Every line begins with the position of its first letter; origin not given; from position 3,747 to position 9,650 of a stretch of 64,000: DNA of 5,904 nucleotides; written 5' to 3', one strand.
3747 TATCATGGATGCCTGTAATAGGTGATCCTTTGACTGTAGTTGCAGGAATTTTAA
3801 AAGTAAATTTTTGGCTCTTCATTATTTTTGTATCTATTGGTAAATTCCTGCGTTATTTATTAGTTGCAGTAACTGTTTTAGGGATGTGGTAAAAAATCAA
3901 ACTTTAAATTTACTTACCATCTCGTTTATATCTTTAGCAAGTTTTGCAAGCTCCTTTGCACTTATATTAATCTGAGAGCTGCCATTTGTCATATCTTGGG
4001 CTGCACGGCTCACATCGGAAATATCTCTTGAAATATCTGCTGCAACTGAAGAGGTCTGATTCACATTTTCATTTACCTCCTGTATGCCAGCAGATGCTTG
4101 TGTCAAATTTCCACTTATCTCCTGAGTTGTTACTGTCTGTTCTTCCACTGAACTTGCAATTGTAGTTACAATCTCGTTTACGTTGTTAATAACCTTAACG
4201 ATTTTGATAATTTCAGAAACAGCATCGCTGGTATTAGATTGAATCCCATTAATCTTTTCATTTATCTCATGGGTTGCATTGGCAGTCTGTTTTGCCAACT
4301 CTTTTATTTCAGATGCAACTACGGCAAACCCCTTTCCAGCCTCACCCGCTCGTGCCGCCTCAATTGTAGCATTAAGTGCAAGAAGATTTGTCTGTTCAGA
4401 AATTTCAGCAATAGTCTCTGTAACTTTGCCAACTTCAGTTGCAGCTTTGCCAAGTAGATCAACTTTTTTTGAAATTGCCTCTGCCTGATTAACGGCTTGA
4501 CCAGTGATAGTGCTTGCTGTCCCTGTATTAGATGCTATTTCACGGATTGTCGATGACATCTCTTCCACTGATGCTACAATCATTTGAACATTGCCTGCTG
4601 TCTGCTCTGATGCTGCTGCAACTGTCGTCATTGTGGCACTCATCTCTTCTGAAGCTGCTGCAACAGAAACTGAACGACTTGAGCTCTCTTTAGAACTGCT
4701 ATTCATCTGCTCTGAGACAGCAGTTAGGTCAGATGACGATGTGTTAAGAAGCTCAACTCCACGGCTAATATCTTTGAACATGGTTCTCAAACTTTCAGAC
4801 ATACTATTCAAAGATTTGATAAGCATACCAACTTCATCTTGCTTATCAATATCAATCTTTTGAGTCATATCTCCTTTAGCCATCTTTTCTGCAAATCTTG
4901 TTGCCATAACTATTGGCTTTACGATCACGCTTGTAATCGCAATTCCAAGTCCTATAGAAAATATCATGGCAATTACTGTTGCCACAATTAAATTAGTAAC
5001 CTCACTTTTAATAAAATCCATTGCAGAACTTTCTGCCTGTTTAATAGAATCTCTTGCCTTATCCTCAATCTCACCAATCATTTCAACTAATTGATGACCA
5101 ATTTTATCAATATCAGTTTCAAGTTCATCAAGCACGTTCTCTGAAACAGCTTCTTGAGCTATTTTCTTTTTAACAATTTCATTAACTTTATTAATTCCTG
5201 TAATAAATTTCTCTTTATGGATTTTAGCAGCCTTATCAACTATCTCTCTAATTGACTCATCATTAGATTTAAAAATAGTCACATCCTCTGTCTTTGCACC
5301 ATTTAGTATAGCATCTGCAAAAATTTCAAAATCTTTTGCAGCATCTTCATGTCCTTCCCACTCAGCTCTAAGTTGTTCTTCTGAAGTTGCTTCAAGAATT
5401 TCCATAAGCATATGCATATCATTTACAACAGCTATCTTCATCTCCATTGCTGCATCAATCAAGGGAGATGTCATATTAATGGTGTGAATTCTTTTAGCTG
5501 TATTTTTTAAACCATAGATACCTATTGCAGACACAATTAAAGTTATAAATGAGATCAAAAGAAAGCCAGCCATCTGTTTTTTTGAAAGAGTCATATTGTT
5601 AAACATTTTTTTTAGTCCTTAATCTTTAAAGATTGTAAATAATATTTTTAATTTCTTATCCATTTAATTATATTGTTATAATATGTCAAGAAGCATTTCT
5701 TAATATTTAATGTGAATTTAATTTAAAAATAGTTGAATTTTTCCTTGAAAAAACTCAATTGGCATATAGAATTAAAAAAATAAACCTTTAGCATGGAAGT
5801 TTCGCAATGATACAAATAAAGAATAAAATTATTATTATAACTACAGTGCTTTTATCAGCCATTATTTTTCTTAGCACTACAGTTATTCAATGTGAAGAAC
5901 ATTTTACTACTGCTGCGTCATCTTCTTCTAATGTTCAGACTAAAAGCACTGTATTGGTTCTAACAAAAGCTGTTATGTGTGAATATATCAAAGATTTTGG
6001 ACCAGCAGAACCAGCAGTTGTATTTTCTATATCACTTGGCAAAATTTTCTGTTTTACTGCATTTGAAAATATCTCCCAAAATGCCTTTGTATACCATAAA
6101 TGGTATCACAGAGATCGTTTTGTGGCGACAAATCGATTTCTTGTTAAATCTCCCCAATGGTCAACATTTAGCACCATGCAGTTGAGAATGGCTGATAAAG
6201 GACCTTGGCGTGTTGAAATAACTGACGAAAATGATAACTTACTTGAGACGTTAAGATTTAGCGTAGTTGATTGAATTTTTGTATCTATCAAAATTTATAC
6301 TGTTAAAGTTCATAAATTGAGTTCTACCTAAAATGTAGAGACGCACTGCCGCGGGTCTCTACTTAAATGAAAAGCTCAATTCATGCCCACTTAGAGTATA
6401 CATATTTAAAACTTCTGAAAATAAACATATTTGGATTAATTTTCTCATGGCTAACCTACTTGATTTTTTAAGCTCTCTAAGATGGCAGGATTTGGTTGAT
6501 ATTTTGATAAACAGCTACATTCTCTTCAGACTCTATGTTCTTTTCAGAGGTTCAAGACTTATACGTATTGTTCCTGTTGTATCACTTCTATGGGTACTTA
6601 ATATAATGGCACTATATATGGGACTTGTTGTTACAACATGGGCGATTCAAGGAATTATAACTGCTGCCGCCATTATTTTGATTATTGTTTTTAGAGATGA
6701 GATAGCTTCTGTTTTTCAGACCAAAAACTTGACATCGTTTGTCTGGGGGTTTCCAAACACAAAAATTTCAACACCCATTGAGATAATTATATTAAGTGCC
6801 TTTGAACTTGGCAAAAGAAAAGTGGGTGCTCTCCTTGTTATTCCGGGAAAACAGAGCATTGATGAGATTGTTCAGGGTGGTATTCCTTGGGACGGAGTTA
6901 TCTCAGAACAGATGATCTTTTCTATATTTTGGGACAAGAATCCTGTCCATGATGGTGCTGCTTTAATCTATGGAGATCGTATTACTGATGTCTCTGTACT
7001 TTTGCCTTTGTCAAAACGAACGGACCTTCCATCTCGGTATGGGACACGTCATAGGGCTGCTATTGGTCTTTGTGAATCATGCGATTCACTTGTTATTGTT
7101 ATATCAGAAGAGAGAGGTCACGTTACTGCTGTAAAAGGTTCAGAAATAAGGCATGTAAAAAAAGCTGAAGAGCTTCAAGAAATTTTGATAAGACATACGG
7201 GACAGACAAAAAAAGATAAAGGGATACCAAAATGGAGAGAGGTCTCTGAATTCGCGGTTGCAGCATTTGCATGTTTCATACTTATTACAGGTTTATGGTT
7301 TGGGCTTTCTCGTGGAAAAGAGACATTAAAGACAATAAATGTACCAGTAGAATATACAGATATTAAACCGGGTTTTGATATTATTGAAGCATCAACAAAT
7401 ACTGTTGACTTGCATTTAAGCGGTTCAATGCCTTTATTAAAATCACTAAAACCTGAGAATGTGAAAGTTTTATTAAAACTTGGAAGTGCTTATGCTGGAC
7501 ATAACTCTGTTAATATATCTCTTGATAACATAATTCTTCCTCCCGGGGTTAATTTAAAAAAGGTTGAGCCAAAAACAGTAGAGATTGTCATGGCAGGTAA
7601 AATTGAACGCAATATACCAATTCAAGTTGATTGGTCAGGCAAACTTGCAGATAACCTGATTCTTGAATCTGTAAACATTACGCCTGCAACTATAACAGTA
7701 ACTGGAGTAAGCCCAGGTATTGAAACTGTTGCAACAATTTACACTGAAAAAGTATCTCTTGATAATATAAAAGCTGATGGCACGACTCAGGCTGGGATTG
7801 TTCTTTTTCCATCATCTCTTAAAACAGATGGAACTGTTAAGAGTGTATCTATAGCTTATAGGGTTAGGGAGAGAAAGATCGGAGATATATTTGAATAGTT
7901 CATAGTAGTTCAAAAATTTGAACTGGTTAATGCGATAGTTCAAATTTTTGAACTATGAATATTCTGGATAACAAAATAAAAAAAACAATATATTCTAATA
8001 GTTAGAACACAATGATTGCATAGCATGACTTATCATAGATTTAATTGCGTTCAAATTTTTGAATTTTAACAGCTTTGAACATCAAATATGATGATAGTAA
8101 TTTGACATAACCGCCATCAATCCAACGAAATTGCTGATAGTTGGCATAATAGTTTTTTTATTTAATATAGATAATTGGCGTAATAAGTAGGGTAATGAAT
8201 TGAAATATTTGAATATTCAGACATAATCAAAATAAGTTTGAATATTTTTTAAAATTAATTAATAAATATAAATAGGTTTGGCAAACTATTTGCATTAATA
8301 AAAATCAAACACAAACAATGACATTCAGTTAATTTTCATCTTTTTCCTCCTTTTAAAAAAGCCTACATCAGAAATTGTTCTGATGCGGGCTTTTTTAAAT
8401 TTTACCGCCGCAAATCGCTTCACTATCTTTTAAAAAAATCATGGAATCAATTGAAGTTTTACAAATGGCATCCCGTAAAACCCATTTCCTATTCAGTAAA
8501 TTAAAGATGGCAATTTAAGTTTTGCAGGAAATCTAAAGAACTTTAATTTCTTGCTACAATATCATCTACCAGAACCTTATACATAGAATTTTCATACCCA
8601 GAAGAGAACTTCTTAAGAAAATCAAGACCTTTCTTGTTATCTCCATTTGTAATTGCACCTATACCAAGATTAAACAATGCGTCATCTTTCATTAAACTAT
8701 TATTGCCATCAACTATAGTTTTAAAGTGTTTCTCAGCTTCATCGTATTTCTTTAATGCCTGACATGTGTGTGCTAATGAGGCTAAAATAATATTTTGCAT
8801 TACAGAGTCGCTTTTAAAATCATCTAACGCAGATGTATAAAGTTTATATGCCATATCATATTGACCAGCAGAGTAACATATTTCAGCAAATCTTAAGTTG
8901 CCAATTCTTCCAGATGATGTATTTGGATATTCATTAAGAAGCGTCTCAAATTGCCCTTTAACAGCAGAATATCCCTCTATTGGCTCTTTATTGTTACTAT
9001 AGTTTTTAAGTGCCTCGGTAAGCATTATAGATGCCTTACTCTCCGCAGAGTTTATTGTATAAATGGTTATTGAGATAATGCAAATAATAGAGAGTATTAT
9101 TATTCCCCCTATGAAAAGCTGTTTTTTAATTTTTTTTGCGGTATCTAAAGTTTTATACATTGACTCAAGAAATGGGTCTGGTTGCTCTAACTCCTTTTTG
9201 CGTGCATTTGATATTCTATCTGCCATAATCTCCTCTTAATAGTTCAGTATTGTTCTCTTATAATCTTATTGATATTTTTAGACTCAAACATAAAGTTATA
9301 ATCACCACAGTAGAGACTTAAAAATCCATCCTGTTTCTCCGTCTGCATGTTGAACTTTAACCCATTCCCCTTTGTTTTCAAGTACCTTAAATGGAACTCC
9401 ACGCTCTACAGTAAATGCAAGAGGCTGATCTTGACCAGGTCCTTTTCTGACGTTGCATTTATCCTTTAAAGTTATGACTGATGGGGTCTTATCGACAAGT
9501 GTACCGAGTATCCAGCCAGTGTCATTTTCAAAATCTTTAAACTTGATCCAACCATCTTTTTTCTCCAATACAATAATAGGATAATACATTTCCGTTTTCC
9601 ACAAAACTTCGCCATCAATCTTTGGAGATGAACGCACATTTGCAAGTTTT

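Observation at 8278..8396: Candidate sigma-54-driven small RNA carrying an anti-Shine-Dalgarno plus anti-AUG arm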

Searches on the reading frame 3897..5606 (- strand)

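Call 5: search_protein_families(library=pfam, proteins=[window:3897-5606:-])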
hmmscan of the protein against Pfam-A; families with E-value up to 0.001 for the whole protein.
window:3897-5606:- (569 aa): 2 families
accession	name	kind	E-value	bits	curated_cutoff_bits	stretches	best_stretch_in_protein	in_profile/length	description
PF00015.26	MCPsignal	-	9.2e-30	104.2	34.6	1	370-521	20-171/172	Methyl-accepting chemotaxis protein (MCP) signalling domain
PF00672.30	HAMP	-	1.8e-15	57.4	25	1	226-274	4-52/53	HAMP domain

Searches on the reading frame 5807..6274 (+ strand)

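Call 5: search_protein_families(library=pfam, proteins=[window:5807-6274:+])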
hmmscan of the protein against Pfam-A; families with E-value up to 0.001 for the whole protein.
window:5807-6274:+ (155 aa): 1 family
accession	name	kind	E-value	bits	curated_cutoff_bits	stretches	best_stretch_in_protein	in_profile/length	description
PF11141.13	DUF2914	-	1.4e-18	66.7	23.6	1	95-153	4-62/62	Protein of unknown function (DUF2914)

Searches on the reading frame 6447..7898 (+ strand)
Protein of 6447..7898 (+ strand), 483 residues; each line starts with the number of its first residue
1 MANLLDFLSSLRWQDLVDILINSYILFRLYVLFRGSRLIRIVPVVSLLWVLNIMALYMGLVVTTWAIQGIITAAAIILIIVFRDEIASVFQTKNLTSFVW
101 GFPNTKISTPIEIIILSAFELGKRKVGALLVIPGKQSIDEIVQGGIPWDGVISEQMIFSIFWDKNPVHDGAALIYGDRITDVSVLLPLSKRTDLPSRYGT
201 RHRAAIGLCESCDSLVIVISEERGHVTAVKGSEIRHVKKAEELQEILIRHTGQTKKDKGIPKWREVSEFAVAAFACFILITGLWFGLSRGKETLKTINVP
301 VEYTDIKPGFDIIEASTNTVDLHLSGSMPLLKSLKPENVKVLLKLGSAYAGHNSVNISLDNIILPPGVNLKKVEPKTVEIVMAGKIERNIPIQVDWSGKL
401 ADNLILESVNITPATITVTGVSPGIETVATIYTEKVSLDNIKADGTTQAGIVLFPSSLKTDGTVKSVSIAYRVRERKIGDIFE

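Call 5: search_protein_families(library=pfam, proteins=[window:6447-7898:+])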
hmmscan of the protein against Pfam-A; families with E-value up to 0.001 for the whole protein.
window:6447-7898:+ (483 aa): 3 families
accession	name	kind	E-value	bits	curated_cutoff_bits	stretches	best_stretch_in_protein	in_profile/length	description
PF02457.21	DAC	-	1.6e-32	112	27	1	119-233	5-118/119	DisA bacterial checkpoint controller nucleotide-binding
PF07949.17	YbbR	-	9.9e-10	39.1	22.3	1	390-460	1-72/81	YbbR-like protein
PF19293.4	CdaA_N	-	0.00057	20.4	23.8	0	10-86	4-81/81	CdaA N-terminal transmembrane domain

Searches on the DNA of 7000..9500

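Call 3: search_rna_families(source=window, start=7000, end=9500, threshold=evalue, max_evalue=10, show_alignments=3)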
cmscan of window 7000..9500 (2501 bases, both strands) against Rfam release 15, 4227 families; matches with E-value up to 10: 10.
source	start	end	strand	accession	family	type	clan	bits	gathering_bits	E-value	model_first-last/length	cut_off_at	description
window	8352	8471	-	RF00506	Thr_leader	Cis-reg; leader;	-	27.4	55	0.022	1-118/118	no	Threonine operon leader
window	7899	7959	-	RF03743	MIR7696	Gene; miRNA;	-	22.1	83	0.53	1-88/88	no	MIR7696 microRNA precursor family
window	8292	8399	+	RF00506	Thr_leader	Cis-reg; leader;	-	21.1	55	0.66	1-118/118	no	Threonine operon leader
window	8337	8384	-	RF02980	freshwater-2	Cis-reg;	-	21.1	49.9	3.1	1-84/84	no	freshwater-2 RNA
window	7907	7954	-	RF04134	MIR7504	Gene; miRNA;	-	20.7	83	2.4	1-124/124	no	MIR7504 microRNA precursor family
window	7888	7971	+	RF03921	MIR860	Gene; miRNA;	-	20.2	89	0.98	1-115/115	no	MIR860 microRNA precursor family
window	8353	8510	-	RF00514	His_leader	Cis-reg; leader;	-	18.8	49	5.3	1-126/126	no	Histidine operon leader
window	7054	7167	+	RF01617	ceN113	Gene; snRNA; snoRNA; CD-box;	-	18.6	40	9.6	1-131/131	no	Caenorhabditis snoRNA ceN113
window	9072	9147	+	RF00689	MIR390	Gene; miRNA;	-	17.4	77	5.4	25-97/121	no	MIR390 microRNA precursor family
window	8356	8396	+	RF04031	mir-2686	Gene; miRNA;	-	16.8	90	8.1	1-68/68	no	mir-2686 microRNA precursor family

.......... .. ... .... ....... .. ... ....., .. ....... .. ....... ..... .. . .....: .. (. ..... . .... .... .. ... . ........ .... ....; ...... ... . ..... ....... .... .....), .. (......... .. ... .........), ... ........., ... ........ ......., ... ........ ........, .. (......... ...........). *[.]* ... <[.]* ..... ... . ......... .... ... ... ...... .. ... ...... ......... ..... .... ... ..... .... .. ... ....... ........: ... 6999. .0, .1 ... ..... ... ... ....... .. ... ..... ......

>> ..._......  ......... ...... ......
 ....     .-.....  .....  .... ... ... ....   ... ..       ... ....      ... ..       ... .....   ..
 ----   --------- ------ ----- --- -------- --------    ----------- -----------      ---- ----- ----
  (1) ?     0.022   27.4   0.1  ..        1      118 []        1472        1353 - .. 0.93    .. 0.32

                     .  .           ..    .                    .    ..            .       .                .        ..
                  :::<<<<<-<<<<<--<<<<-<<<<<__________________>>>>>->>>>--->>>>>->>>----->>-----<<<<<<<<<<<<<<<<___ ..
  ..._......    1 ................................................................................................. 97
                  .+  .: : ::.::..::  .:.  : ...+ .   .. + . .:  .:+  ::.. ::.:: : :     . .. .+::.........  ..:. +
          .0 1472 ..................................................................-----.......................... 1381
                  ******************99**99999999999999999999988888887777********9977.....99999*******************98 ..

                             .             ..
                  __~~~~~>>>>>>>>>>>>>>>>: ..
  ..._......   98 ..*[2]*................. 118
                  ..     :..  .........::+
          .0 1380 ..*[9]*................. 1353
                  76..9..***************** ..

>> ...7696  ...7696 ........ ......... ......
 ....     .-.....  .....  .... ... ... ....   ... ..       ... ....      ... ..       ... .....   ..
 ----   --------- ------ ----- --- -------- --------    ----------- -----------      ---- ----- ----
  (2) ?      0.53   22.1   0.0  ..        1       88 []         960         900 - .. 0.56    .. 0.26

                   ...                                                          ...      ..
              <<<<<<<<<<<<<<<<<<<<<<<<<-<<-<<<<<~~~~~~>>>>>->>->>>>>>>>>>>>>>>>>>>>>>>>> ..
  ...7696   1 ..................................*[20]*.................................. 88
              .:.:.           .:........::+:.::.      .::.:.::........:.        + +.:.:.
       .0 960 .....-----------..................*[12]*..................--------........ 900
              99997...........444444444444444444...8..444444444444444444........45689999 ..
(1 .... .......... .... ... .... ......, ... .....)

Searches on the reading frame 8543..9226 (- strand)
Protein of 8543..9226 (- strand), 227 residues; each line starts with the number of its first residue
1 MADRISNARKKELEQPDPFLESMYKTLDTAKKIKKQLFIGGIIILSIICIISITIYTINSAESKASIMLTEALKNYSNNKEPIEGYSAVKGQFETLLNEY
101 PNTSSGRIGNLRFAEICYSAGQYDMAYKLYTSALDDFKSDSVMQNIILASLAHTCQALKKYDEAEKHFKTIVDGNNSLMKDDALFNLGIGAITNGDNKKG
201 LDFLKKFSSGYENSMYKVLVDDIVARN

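Call 5: search_protein_families(library=pfam, proteins=[window:8543-9226:-])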
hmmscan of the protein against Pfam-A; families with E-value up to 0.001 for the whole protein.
window:8543-9226:- (227 aa): 9 families
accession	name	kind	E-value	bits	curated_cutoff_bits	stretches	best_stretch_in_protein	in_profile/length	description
PF13424.12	TPR_12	-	5.3e-09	36.6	30.1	1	112-170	8-70/77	Tetratricopeptide repeat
PF07719.23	TPR_2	-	1.5e-07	31.4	27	0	148-170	4-26/34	Tetratricopeptide repeat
PF00515.34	TPR_1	-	4.3e-07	29.9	27.8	0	148-169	4-25/34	Tetratricopeptide repeat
PF09976.15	TPR_21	-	1.4e-06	28.6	25.5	1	42-172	14-140/193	Tetratricopeptide repeat-like domain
PF13176.12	TPR_7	-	5.1e-06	26.6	27.9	0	114-134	6-26/36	Tetratricopeptide repeat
PF12895.13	ANAPC3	-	2e-05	25.2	27.2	1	113-169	29-80/82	Anaphase-promoting complex, cyclosome, subunit 3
PF13428.12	TPR_14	-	0.00034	21.4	23.5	0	112-141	6-35/44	Tetratricopeptide repeat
PF13174.12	TPR_6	-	0.00052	20.9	26.3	0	182-214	1-33/33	Tetratricopeptide repeat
PF04212.24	MIT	-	0.00091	19.7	30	0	119-138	16-35/66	MIT (microtubule interacting and transport) domain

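Call 40: find_related_loci(query=window:8543-9226:-, collection=genome_contigs, flank=2500)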
Query window:8543-9226:- (227 aa) in genome_contigs; peptide patterns used: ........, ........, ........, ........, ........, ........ (x = any residue, [..] = any of these).
599 stretches matched a pattern (row limit reached: there are more); 45 encode a relative of the query (tblastn E <= 1e-3); 45 distinct loci.
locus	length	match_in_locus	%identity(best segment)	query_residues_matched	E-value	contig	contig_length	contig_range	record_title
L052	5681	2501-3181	94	1-227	5e-133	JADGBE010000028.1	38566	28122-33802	MAG: Desulfamplus sp. isolate nS315bin44 nS315_bin44_NODE_28_length_38566_cov_29.206509, whole genome shotgun sequence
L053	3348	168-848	91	1-227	3e-129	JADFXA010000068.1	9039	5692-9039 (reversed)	MAG: Desulfamplus sp. isolate nDH2bin3 nDH2_bin3_NODE_68_length_9039_cov_7.539181, whole genome shotgun sequence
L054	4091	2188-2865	70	1-227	5e-112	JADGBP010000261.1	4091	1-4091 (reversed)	MAG: Desulfamplus sp. isolate nTSbin21 nTS_bin21_NODE_261_length_4091_cov_87.655903, whole genome shotgun sequence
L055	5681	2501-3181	75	1-227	9e-109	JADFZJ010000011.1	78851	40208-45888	MAG: Desulfamplus sp. isolate nHGRbin17 nHGR_bin17_NODE_11_length_78851_cov_6.743484, whole genome shotgun sequence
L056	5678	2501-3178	69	1-227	6e-108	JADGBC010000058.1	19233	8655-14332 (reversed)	MAG: Desulfamplus sp. isolate nS315bin3 nS315_bin3_NODE_58_length_19233_cov_8.473883, whole genome shotgun sequence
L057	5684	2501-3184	68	1-227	1e-104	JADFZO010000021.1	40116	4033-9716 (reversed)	MAG: Desulfamplus sp. isolate nHLHbin7 nHLH_bin7_NODE_21_length_40116_cov_23.649659, whole genome shotgun sequence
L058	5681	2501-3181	74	1-227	3e-102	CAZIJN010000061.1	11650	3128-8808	MAG TPA_asm: uncultured Desulfobacterales bacterium isolate SRP294416_co1_101 genome assembly, contig: NODE_12111_length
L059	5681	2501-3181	66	1-227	4e-94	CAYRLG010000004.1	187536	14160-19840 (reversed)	MAG TPA_asm: uncultured Desulfobacterales bacterium isolate binchicken_co168_123 genome assembly, contig: NODE_50_length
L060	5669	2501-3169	50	4-227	3e-75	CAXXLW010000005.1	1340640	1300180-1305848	MAG: Desulfamplus sp. isolate 82e8c6d0-3d9d-4aa8-81a7-685ccd8d78ba genome assembly, contig: contig_5, whole genome shotg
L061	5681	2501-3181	48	1-227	4e-74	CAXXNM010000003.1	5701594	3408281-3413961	MAG: Desulfobacteraceae bacterium isolate 94c597b8-8bab-4270-bc76-cd5edc901942 genome assembly, contig: contig_3, whole 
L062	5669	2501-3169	48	4-227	1e-73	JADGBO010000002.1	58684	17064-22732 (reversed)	MAG: Desulfamplus sp. isolate nTSbin20 nTS_bin20_NODE_2_length_58684_cov_10.033847, whole genome shotgun sequence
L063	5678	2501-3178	49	1-227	9e-72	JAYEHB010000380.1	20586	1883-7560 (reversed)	MAG: Thermodesulfobacteriota bacterium isolate MAG230 MAG230_380, whole genome shotgun sequence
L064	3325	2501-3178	48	1-227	3e-68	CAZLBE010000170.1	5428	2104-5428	MAG TPA_asm: uncultured Desulfobacterales bacterium isolate binchicken_co164_198 genome assembly, contig: NODE_7826_leng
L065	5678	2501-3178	47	1-227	9e-67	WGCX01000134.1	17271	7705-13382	MAG: Desulfobacteraceae bacterium isolate S145_18 k151_217421, whole genome shotgun sequence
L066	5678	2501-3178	44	1-227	2e-64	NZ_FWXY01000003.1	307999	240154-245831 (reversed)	Desulfocicer vacuolatum DSM 3385, whole genome shotgun sequence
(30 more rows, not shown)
